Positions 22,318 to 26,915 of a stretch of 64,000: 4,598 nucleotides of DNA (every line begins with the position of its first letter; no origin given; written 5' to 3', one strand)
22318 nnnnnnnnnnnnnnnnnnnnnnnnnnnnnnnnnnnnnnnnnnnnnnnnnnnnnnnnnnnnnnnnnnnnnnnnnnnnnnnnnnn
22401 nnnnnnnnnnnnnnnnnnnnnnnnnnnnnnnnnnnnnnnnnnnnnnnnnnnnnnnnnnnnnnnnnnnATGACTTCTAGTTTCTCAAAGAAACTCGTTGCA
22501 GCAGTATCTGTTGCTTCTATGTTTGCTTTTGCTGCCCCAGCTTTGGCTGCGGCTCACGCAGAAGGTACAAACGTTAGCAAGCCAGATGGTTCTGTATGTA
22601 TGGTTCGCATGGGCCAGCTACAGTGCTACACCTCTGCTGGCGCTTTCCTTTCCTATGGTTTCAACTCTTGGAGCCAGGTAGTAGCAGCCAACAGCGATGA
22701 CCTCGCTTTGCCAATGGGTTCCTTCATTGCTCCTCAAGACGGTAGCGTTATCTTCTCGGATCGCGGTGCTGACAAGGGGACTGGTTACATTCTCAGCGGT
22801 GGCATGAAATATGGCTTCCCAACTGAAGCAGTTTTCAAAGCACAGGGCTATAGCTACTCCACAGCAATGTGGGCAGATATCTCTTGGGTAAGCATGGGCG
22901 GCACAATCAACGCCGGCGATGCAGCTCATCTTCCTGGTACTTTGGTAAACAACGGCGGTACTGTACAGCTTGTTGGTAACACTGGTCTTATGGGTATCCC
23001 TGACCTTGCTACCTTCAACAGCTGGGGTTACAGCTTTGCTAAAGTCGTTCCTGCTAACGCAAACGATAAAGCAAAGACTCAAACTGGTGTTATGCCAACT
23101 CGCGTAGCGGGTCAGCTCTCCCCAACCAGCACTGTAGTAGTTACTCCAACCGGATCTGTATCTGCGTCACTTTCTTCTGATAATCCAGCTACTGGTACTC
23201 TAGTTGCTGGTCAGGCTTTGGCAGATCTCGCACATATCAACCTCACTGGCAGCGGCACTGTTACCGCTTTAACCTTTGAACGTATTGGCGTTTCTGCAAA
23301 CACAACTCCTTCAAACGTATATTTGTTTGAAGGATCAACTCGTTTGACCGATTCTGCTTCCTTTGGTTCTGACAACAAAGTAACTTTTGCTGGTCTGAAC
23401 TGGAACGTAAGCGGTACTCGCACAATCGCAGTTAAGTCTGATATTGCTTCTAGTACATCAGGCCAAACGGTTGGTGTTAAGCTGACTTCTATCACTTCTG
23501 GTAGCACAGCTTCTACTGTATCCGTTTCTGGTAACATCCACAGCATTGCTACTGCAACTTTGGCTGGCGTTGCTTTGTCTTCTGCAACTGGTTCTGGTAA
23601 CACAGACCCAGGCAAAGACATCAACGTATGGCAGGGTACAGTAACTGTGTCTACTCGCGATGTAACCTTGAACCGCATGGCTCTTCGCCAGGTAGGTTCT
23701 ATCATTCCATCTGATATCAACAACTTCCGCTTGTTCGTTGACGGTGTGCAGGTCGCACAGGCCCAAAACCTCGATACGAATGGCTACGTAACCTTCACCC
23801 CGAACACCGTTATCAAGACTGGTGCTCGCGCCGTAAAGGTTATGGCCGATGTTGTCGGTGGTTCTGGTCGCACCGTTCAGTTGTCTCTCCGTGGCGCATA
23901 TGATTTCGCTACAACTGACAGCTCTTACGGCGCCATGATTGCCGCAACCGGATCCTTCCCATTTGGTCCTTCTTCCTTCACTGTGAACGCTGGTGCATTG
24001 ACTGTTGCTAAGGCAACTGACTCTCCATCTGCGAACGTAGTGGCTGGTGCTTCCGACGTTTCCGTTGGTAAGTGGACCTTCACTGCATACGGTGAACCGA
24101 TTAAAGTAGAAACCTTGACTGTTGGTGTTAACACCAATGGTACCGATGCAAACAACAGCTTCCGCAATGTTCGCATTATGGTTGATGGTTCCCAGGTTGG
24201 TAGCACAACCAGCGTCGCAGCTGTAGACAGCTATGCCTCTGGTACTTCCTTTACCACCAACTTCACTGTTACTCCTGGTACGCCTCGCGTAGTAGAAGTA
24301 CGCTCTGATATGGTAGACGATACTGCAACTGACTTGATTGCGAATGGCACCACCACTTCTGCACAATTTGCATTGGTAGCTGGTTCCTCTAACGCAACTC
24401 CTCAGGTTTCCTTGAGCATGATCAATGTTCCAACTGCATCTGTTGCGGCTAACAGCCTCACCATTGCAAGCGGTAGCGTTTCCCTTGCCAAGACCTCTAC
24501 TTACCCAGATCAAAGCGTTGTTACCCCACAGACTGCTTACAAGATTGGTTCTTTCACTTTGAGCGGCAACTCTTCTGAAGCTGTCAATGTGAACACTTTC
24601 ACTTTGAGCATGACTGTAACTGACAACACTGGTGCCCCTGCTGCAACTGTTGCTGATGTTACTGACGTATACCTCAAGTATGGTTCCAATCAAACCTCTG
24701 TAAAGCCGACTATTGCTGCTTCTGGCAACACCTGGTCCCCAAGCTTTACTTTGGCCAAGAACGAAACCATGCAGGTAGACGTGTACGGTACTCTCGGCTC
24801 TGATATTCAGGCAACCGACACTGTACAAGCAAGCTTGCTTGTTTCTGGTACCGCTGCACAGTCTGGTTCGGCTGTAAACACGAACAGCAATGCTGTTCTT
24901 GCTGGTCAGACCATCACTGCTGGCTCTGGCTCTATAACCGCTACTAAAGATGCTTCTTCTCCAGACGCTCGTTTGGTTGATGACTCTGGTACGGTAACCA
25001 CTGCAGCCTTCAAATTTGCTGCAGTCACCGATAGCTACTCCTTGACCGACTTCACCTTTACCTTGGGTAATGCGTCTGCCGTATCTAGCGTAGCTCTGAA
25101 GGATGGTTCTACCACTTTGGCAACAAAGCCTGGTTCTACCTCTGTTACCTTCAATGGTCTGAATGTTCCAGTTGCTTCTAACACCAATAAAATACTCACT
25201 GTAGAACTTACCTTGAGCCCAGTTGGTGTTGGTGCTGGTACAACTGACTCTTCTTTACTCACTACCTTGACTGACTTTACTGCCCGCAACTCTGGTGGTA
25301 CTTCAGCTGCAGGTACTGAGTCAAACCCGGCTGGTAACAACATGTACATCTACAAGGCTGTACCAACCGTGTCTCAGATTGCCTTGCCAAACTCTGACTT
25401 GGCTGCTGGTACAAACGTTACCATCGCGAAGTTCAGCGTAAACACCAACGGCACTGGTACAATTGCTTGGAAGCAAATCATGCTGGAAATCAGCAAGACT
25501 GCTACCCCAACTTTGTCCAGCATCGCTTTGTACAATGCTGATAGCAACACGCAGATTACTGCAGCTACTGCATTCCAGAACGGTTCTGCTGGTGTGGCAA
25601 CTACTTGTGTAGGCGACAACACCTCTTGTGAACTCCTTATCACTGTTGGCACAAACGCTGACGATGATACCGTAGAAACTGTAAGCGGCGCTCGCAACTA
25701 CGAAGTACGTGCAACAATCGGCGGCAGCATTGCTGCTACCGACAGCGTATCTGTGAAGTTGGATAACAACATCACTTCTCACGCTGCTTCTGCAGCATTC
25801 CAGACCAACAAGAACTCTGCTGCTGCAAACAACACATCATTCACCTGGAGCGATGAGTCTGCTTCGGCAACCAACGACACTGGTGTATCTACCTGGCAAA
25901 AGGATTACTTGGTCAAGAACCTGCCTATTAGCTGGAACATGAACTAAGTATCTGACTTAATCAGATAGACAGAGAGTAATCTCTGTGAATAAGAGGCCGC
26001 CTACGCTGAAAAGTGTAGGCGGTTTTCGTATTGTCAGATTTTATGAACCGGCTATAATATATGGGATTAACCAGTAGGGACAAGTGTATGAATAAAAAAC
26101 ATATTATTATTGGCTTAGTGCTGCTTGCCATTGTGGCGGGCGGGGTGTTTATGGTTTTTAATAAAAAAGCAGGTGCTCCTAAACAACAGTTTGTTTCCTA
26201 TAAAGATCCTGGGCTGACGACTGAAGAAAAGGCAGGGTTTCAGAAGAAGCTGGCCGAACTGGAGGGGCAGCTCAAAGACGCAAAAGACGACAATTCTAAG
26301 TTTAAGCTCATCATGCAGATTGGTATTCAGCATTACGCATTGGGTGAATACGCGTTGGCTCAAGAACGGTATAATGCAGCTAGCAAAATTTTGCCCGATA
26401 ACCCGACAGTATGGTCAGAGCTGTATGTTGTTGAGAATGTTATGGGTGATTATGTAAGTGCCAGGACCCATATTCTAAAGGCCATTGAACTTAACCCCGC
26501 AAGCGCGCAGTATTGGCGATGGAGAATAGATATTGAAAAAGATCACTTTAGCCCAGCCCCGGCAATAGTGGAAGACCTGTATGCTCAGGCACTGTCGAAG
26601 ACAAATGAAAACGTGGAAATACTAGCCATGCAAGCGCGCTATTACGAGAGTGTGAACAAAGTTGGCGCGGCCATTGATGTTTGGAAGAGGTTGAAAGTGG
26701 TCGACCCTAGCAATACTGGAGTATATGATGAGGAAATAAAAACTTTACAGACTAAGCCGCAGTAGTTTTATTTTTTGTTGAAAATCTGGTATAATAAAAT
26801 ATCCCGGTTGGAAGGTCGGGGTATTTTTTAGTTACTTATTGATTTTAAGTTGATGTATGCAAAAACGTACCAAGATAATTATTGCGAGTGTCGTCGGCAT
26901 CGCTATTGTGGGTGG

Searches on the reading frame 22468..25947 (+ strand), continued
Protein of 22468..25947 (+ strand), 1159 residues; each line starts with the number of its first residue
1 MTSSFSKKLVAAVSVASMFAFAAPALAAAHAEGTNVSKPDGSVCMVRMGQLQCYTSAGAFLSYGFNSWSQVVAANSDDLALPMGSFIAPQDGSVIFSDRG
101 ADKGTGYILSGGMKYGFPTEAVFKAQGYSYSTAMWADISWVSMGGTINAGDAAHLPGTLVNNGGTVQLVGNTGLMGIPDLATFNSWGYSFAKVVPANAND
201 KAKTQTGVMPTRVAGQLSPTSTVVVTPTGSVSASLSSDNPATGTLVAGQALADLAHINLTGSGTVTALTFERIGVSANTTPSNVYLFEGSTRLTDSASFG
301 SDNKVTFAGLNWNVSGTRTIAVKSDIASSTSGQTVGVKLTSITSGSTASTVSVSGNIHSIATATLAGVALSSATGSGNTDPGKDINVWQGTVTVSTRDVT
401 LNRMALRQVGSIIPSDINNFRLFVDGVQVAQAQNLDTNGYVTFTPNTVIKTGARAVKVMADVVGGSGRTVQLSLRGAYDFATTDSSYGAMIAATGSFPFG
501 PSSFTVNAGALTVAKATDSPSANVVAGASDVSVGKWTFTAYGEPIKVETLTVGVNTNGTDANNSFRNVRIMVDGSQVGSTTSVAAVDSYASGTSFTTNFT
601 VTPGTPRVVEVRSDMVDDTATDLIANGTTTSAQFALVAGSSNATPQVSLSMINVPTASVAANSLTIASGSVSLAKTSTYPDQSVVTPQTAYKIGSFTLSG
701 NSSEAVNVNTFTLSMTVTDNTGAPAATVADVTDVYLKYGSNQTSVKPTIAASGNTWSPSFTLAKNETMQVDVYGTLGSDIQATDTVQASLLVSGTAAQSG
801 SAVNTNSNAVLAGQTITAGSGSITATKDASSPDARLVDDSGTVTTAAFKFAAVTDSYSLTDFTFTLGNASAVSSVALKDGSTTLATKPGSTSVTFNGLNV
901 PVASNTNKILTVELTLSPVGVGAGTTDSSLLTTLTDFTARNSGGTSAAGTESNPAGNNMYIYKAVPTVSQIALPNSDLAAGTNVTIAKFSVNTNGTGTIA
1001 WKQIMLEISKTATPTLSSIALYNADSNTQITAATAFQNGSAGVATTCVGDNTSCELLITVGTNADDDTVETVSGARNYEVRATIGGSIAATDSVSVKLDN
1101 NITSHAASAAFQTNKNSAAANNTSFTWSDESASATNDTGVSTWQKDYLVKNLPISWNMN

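Call 76: search_protein_families(library=ncbifam, proteins=[window:22468-25944:+, L022:216-776:+, L078:77-634:+], max_evalue=0.01)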
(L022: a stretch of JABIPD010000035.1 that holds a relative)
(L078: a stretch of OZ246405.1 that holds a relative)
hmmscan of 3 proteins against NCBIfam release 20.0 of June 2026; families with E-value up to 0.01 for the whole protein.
window:22468-25944:+ (1159 aa): 0 families

L022:216-776:+ (186 aa): 99 families (the best 25 are shown)
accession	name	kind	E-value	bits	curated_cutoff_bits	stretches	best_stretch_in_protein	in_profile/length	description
TIGR02952.1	Sig70_famx2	equivalog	5e-39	133.9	206.45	1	11-176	2-167/170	ECF subfamily RNA polymerase sigma factor, BldN family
NF007223.0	PRK09641.1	equivalog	1.5e-29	103.2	209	1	10-180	8-185/187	RNA polymerase sigma factor SigW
TIGR02948.1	SigW_bacill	equivalog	3.9e-28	98.8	243.1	1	7-180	5-185/187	RNA polymerase sigma factor SigW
TIGR02937.1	sigma70-ECF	superfamily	9.6e-28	96.9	42.9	1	20-178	1-164/165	sigma-70 family RNA polymerase sigma factor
NF007220.0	PRK09639.1-5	equivalog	4.4e-27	95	260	1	20-183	3-168/181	RNA polymerase sigma factor SigX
NF058625.1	sigma_PG0214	equivalog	7.3e-27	94.1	130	1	20-183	4-165/170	GFO_1088 family ECF-type sigma factor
TIGR02985.1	Sig70_bacteroi1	subfamily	7.7e-27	94.5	126.4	1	20-177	1-160/162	RNA polymerase sigma-70 factor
TIGR02950.1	SigM_subfam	subfamily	4e-26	91.8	147.95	1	24-177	4-156/159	RNA polymerase sigma factor, SigM family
NF009166.1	PRK12513.1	equivalog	2.5e-24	86.1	206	1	4-179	6-186/193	RNA polymerase sigma factor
NF007226.0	PRK09644.1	equivalog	2e-23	83.2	199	1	24-183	5-161/166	RNA polymerase sigma factor SigM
NF006930.0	PRK09415.1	subfamily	2.8e-22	79.4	198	1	21-181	17-177/179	RNA polymerase factor sigma C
NF009171.0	PRK12518.1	equivalog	4.4e-22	78.8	208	1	4-177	11-182/191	RNA polymerase sigma factor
NF007227.0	PRK09645.1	subfamily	2.1e-21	76.6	202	1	17-180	10-171/177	sigma-70 family RNA polymerase sigma factor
NF004113.0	PRK05602.1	equivalog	9.7e-21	74.3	208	1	4-184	29-206/211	RNA polymerase sigma factor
NF007215.0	PRK09637.1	equivalog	1e-20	74.5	212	1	22-166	3-141/181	RNA polymerase sigma factor SigZ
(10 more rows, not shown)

L078:77-634:+ (185 aa): 89 families (the best 25 are shown)
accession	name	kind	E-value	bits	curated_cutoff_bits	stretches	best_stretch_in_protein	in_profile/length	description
TIGR02952.1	Sig70_famx2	equivalog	6e-38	130.4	206.45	1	17-179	7-169/170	ECF subfamily RNA polymerase sigma factor, BldN family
NF058625.1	sigma_PG0214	equivalog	3.7e-26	91.8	130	1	23-179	6-160/170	GFO_1088 family ECF-type sigma factor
TIGR02950.1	SigM_subfam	subfamily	1.7e-25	89.7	147.95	1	25-179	4-157/159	RNA polymerase sigma factor, SigM family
NF007220.0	PRK09639.1-5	equivalog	3.1e-24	85.7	260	1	22-182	4-166/181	RNA polymerase sigma factor SigX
TIGR02937.1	sigma70-ECF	superfamily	4.9e-24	84.8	42.9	1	22-178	2-163/165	sigma-70 family RNA polymerase sigma factor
TIGR02985.1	Sig70_bacteroi1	subfamily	3.8e-22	79.2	126.4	1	22-178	2-160/162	RNA polymerase sigma-70 factor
NF007223.0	PRK09641.1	equivalog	1.3e-21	77.3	209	1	17-179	14-183/187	RNA polymerase sigma factor SigW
NF009171.0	PRK12518.1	equivalog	4.2e-21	75.6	208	1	6-179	13-183/191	RNA polymerase sigma factor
TIGR02948.1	SigW_bacill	equivalog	4.4e-21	75.8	243.1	1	17-178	14-182/187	RNA polymerase sigma factor SigW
NF007226.0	PRK09644.1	equivalog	1e-20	74.4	199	1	25-182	5-159/166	RNA polymerase sigma factor SigM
TIGR02983.1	SigE-fam_strep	subfamily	1.8e-20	73.5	141.55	1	19-182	4-160/162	SigE family RNA polymerase sigma factor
NF006930.0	PRK09415.1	subfamily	3.8e-20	72.4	198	1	15-180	10-175/179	RNA polymerase factor sigma C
NF007230.0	PRK09648.1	subfamily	2.7e-19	69.7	209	1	44-181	53-190/195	RNA polymerase sigma factor ShbA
NF009166.1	PRK12513.1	equivalog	6.6e-19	68.4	206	1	19-180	20-186/193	RNA polymerase sigma factor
NF008888.0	PRK11922.1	equivalog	1.1e-18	67.7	204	1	11-178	20-194/231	RNA polymerase sigma factor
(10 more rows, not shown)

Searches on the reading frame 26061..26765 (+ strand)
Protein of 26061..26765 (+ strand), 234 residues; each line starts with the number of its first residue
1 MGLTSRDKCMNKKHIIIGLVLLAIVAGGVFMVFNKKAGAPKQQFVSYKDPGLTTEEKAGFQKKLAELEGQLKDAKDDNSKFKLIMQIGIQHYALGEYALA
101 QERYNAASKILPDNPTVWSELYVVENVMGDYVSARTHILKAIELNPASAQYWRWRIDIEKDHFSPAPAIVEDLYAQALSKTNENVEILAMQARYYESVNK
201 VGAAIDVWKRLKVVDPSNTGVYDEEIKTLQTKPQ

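Call 11: search_protein_families(library=pfam, proteins=[window:26061-26765:+], max_evalue=0.01)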
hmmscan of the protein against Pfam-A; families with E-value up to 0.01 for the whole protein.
window:26061-26765:+ (234 aa): 8 families
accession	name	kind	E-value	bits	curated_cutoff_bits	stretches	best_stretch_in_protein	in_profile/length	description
PF13428.12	TPR_14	-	6.7e-11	42.2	23.5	0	85-121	5-41/44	Tetratricopeptide repeat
PF13414.12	TPR_11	-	1.4e-08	34.7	26.8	1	91-121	4-34/42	TPR repeat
PF07719.23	TPR_2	-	6.2e-08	32.6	27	0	85-114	5-34/34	Tetratricopeptide repeat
PF14559.12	TPR_19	-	1.2e-05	26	25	1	93-153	3-63/68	Tetratricopeptide repeat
PF13432.12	TPR_16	-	0.00047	21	32.7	0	128-158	10-40/65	Tetratricopeptide repeat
PF23914.1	TPR_CcmH_CycH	-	0.00075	19.8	42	0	112-216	47-152/158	Cytochrome c-type biogenesis protein H TPR domain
PF00515.34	TPR_1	-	0.0012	19.1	27.8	0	128-146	14-32/34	Tetratricopeptide repeat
PF13431.12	TPR_17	-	0.0042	17.7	24.4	0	173-205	1-33/34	Tetratricopeptide repeat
